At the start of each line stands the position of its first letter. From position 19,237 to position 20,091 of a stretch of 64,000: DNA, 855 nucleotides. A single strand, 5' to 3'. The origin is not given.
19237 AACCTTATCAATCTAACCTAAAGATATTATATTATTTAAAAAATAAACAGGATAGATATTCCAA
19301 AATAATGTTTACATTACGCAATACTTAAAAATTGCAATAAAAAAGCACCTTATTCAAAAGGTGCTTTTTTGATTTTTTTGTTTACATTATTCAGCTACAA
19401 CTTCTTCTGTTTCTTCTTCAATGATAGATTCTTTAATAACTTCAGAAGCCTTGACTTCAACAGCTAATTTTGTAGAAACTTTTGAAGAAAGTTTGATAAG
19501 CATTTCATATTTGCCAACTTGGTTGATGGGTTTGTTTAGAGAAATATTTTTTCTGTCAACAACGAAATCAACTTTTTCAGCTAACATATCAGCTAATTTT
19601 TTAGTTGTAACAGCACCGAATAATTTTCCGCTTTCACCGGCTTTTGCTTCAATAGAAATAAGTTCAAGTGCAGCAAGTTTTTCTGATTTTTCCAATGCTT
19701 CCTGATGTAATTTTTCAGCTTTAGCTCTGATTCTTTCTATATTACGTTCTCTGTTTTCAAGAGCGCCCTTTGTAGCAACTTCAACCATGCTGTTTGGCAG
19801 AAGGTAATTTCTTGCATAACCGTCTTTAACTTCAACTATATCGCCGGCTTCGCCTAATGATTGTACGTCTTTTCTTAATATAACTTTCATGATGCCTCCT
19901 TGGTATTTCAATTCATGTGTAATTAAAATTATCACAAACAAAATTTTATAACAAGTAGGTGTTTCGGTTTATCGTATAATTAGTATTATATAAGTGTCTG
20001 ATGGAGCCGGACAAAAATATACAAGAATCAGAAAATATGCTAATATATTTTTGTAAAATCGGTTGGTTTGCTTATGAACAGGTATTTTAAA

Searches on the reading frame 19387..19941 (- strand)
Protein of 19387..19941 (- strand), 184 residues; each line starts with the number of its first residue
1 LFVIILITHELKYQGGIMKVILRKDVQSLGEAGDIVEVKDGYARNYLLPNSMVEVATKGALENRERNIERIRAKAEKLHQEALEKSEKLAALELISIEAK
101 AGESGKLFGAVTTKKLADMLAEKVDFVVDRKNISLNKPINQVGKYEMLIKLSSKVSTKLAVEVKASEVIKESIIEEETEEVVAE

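Call 33: search_protein_families(library=pfam, proteins=[window:19387-19941:-])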
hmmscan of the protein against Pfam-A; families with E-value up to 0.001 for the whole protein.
window:19387-19941:- (184 aa): 2 families
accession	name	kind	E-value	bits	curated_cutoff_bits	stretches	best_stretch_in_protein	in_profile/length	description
PF03948.19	Ribosomal_L9_C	-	8.2e-23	81.1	23.2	1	81-165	2-86/86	Ribosomal protein L9, C-terminal domain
PF01281.25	Ribosomal_L9_N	-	1.4e-20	73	20.7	1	18-62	1-45/47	Ribosomal protein L9, N-terminal domain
